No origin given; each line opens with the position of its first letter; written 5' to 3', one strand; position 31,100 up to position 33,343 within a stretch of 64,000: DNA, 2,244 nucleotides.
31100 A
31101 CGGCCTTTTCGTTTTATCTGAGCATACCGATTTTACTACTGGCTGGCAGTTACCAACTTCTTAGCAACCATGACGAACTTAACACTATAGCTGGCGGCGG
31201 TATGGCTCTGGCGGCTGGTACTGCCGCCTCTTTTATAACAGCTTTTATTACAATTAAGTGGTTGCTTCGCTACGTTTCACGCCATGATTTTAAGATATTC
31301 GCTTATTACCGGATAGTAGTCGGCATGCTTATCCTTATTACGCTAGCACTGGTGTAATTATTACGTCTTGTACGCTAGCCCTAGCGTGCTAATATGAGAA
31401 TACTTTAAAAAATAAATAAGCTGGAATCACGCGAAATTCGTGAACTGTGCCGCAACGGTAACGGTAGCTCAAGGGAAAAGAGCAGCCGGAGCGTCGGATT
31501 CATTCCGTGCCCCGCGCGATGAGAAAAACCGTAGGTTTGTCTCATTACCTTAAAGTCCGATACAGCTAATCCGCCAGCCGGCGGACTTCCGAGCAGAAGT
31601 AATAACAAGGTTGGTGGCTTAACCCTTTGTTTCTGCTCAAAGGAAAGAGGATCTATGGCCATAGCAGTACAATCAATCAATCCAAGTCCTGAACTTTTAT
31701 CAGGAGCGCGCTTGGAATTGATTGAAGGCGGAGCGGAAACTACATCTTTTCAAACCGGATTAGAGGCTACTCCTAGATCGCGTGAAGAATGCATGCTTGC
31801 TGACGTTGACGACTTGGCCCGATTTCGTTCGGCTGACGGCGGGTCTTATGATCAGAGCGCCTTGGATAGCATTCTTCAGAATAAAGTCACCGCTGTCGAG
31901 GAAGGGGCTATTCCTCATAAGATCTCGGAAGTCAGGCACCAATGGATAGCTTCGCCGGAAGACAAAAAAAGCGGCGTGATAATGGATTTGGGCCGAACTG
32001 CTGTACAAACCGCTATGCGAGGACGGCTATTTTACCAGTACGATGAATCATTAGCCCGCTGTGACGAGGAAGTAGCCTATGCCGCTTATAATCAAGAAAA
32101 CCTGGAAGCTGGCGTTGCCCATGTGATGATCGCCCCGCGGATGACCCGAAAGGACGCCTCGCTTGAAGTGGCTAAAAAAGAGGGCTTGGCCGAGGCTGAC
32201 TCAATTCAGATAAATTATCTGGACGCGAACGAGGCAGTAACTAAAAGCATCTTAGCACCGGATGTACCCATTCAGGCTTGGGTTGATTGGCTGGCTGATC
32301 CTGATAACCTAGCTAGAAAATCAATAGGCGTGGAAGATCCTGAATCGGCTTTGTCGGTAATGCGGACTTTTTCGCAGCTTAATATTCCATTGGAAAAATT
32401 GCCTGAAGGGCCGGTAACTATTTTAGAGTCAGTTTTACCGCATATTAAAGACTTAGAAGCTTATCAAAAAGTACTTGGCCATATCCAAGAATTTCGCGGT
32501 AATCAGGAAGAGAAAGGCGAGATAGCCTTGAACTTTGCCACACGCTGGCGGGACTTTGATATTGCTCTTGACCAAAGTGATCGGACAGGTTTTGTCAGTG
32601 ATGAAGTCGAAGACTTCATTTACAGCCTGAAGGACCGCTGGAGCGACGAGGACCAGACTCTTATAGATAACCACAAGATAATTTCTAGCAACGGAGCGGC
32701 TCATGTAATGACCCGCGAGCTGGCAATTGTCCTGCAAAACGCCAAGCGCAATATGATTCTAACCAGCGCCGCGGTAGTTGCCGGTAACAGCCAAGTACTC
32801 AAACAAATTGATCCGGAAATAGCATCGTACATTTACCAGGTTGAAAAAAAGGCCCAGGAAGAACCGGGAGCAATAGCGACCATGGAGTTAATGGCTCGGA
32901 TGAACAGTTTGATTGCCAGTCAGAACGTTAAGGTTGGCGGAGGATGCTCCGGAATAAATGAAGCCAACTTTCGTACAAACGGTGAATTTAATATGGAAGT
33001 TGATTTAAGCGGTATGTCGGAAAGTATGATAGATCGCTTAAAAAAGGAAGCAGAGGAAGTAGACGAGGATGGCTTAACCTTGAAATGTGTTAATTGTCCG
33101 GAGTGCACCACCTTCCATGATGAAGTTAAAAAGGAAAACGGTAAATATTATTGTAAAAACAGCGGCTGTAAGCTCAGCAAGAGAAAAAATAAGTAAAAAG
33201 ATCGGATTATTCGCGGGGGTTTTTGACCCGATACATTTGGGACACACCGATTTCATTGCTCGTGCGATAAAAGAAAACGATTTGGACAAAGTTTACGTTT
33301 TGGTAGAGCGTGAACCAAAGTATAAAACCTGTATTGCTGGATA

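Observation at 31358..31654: Hairpin-rich ~250-nt leader or ncRNA with its own extended -10, atypical for this genome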

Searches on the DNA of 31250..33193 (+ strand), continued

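Call 52: search_rna_families(sources=[L003, L006, L007, L008, L009, L010, L011, L012, L013, L014], threshold=evalue, max_evalue=0.1, show_alignments=4)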
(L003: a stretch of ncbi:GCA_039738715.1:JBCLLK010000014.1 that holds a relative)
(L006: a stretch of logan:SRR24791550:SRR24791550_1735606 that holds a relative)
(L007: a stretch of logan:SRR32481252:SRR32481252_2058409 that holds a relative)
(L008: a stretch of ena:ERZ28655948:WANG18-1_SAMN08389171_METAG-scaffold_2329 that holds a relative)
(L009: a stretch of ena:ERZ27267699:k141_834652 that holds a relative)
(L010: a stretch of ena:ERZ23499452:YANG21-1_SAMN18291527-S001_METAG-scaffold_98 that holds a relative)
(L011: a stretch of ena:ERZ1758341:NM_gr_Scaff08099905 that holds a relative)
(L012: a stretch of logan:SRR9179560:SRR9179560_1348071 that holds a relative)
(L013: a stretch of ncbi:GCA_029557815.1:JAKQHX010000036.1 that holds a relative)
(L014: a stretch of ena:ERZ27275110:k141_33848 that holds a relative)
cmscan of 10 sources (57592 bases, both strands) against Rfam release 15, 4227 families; matches with E-value up to 0.1: 8.
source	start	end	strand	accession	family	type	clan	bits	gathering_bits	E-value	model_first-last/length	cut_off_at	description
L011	1564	1640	+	RF01689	AdoCbl-II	Cis-reg; riboswitch;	CL00101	41.5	36.5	1.4e-06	1-81/81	no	AdoCbl-II (Cobalamin/B12) riboswitch aptamer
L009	2348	2427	+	RF01689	AdoCbl-II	Cis-reg; riboswitch;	CL00101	39.5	36.5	5.9e-06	1-81/81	no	AdoCbl-II (Cobalamin/B12) riboswitch aptamer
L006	2360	2439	+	RF01689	AdoCbl-II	Cis-reg; riboswitch;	CL00101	37.9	36.5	1.9e-05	1-81/81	no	AdoCbl-II (Cobalamin/B12) riboswitch aptamer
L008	2317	2443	+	RF00174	Cobalamin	Cis-reg; riboswitch;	CL00101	31.6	31.5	0.00028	1-189/189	no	Cobalamin riboswitch aptamer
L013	2298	2464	+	RF00174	Cobalamin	Cis-reg; riboswitch;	CL00101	31.1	31.5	0.00039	1-189/189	no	Cobalamin riboswitch aptamer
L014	2327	2427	+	RF00174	Cobalamin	Cis-reg; riboswitch;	CL00101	30.8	31.5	0.00048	47-167/189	no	Cobalamin riboswitch aptamer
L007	2215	2351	+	RF00174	Cobalamin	Cis-reg; riboswitch;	CL00101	26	31.5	0.011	1-189/189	no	Cobalamin riboswitch aptamer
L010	2269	2428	+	RF00174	Cobalamin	Cis-reg; riboswitch;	CL00101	23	31.5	0.08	1-189/189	no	Cobalamin riboswitch aptamer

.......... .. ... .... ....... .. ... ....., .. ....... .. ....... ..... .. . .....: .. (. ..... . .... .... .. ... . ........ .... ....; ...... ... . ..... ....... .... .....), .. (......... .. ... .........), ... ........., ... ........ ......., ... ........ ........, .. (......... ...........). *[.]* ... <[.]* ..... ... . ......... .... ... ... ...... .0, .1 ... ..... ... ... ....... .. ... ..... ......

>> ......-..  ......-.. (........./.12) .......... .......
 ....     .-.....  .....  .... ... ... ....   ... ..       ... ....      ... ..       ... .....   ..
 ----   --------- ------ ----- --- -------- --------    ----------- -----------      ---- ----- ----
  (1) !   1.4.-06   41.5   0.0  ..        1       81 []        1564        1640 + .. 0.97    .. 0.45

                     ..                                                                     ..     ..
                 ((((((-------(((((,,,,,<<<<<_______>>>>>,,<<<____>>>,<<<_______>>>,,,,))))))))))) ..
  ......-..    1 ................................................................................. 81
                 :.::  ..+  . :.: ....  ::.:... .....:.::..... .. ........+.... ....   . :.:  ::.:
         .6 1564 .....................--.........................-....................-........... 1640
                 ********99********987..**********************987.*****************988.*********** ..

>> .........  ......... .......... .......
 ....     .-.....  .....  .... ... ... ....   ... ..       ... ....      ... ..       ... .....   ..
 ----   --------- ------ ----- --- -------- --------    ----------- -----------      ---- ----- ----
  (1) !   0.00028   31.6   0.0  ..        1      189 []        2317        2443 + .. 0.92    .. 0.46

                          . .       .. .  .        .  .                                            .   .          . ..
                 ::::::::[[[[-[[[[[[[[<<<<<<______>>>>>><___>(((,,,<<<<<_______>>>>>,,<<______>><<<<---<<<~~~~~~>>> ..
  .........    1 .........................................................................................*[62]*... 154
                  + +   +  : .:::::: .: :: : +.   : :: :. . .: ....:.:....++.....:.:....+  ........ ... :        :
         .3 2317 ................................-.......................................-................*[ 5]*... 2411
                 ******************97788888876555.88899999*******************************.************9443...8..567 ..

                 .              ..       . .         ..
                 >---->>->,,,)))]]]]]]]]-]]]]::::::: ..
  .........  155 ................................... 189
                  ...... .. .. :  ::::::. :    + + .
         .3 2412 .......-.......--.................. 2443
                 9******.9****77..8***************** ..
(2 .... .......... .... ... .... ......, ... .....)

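Call 54: build_rna_model(alignment_id=A4, structure=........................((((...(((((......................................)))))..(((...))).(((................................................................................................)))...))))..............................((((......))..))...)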
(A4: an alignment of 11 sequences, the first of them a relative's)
Model R1 built from alignment A4 (11 sequences, 249 columns); structure: as given.
model positions 110; base pairs 19; branch points 3; effective number of sequences 1.8; information 0.59 bits per position. Calibrated on 0.2 Mb of random sequence (short: E-values are rough).
structure used (alignment columns):
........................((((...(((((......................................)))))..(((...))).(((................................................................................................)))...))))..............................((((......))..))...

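Call 55: search_with_rna_model(model_id=R1, source=window, max_evalue=10, show_alignments=2)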
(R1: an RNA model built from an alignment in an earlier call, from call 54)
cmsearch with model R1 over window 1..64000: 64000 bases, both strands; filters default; matches with E-value up to 10: 1.
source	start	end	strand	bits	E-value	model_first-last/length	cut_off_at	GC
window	31396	31602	+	84.5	1.2e-18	1-110/110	no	0.49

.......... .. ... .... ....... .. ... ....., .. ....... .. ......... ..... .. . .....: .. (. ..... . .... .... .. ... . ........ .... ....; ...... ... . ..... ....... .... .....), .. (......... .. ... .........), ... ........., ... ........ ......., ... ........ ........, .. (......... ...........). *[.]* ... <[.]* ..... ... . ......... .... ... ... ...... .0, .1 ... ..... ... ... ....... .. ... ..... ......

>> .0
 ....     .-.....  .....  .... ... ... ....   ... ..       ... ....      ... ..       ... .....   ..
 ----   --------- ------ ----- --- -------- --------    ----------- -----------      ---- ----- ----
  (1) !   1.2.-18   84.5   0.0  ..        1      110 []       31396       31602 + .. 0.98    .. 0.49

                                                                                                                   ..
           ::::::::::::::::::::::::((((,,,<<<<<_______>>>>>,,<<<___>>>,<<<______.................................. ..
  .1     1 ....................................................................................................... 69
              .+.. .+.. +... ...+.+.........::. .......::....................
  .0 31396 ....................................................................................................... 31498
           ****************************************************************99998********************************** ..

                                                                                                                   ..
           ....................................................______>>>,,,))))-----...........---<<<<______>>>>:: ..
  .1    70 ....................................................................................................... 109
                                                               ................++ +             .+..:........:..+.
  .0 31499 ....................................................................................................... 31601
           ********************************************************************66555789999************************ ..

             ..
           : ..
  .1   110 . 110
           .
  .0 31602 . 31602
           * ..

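Call 57: search_with_rna_model(model_id=R1, sources=[window, L001, L002, L003, L006, L007, L008, L009, L010, L011, L012, L013, L014, L015], max_evalue=1, make_alignment=true)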
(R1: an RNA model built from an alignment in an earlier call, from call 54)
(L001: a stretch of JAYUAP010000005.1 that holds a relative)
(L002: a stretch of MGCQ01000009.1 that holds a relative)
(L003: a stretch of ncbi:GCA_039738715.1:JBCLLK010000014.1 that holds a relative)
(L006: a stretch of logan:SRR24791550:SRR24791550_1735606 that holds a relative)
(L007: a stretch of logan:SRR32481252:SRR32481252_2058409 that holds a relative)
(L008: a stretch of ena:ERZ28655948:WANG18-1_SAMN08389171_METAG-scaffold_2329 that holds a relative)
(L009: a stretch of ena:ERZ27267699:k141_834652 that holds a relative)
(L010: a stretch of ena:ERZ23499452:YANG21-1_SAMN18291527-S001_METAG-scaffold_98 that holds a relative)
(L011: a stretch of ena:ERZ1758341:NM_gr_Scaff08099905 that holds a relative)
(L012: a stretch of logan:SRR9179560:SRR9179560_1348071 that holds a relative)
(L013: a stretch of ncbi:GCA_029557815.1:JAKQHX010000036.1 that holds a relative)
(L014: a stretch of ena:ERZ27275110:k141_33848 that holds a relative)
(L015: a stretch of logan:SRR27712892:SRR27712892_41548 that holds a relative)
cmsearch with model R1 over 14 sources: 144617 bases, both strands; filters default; matches with E-value up to 1: 13.
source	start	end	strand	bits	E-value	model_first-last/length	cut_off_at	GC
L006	2351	2456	+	107.9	5.2e-24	1-110/110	no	0.44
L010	2290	2437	+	107.2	8e-24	1-110/110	no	0.39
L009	2341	2445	+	104.4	3.8e-23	1-110/110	no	0.44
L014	2300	2443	+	102.7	9.8e-23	1-110/110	no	0.47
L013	2327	2444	+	102.2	1.3e-22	1-110/110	no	0.45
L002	3757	3902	+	98.7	9.3e-22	1-110/110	no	0.45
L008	2335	2451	+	97.5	1.8e-21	1-110/110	no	0.47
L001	3844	3953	+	97.1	2.4e-21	1-110/110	no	0.41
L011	1554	1672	+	96.7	2.8e-21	1-110/110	no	0.53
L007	2236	2431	+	94.9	8e-21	1-110/110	no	0.41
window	31396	31602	+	84.5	2.8e-18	1-110/110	no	0.49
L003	2846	2995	+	79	6.2e-17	1-110/110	no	0.49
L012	1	80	+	53.6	1e-10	40-110/110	5'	0.51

Alignment A5: 13 matches aligned to the model, 253 columns, each read 5' to 3' on its own strand. Consensus structure (alignment columns), stored with it:
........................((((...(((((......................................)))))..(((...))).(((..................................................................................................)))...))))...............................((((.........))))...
